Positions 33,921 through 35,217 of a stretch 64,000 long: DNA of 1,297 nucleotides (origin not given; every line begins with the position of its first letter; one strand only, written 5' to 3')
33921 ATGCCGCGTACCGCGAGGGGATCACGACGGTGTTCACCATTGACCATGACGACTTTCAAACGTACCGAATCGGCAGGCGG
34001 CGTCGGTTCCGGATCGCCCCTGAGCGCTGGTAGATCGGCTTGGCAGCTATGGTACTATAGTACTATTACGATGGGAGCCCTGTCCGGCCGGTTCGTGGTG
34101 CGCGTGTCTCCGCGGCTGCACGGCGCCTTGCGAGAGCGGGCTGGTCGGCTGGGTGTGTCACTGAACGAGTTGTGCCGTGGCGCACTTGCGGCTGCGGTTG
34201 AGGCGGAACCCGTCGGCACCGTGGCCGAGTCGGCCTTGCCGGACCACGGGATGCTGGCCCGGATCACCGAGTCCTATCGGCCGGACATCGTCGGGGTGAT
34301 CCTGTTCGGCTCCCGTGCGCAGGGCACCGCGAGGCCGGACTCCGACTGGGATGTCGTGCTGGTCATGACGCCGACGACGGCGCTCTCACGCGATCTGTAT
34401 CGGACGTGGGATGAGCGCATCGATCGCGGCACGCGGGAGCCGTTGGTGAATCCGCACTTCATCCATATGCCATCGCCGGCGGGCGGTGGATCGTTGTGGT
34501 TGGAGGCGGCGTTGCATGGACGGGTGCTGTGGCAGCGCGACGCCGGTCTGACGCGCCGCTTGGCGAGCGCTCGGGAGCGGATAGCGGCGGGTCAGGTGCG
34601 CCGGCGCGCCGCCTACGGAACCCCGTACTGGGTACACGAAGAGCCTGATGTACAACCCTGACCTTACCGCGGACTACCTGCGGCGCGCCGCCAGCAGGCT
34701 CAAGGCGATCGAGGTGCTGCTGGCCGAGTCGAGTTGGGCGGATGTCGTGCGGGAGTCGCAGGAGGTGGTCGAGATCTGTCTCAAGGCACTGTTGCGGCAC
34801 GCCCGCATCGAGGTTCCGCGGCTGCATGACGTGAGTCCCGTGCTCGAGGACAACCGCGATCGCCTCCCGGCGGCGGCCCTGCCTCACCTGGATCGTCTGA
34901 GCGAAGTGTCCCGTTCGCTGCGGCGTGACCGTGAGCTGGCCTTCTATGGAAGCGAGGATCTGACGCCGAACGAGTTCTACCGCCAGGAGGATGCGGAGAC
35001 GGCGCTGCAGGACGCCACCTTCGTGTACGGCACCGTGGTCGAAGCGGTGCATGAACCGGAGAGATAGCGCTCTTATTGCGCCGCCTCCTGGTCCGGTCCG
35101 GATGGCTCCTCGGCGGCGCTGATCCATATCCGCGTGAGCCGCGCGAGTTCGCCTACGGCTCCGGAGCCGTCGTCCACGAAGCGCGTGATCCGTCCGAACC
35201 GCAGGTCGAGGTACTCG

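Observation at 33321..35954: Toxin-antitoxin island with non-canonical NTase/HEPN architectures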

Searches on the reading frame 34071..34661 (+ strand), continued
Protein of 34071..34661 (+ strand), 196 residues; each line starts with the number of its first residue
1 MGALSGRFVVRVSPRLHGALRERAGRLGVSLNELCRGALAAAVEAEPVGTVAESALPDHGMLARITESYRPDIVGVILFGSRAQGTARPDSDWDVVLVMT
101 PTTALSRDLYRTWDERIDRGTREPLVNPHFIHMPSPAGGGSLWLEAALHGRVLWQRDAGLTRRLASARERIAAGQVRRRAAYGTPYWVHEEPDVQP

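Call 84: search_protein_families(library=padloc, proteins=[window:34071-34661:+], max_evalue=0.001)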
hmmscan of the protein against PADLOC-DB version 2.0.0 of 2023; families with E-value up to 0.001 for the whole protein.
window:34071-34661:+ (196 aa): 4 families
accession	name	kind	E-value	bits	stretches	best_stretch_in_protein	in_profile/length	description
PDLC04903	PDC-S09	-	1e-08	33.5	1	63-115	16-68/108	-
PDLC04907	PDC-S09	-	1.5e-08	32.7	1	62-100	18-54/114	-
PDLC04902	PDC-S09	-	5.1e-05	21.5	1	72-110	20-58/97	-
PDLC04904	PDC-S09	-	0.00019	19.6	1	73-105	25-57/104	-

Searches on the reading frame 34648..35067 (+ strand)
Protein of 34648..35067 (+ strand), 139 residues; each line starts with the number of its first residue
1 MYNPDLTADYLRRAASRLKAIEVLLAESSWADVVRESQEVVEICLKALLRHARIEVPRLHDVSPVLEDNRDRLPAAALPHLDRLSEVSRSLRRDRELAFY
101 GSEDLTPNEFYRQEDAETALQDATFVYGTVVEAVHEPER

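Call 5: search_protein_families(library=pfam, proteins=[window:34648-35067:+], max_evalue=0.1)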
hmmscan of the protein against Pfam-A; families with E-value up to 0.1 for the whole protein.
window:34648-35067:+ (139 aa): 1 family
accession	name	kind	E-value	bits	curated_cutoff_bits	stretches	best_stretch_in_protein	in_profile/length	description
PF05168.19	HEPN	-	1.3e-17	64.5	22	1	9-130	3-114/117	HEPN domain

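Call 6: search_protein_families(library=ncbifam, proteins=[window:34648-35067:+], max_evalue=0.1)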
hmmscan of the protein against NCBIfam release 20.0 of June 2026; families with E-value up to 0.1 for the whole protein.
window:34648-35067:+ (139 aa): 0 families

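Call 31: search_solved_structures(query=window:34648-35067:+, max_evalue=0.1)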
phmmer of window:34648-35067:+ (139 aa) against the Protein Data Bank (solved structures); distinct sequences matched with E-value up to 0.1: 1.
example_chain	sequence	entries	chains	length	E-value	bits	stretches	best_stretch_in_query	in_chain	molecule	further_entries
4mlz_A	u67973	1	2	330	0.027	17.8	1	47-126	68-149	Periplasmic binding protein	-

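Call 84: search_protein_families(library=padloc, proteins=[window:34648-35067:+], max_evalue=0.001)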
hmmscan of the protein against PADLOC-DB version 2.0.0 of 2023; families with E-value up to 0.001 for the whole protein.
window:34648-35067:+ (139 aa): 2 families
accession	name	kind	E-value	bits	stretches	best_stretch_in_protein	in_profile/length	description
PDLC01312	Csm6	-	0.00016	19.1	1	9-72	179-242/337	CAS-III; associated_signaling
PDLC01359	Csm6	-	0.00076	16.9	1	9-91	169-244/316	CAS-III; associated_signaling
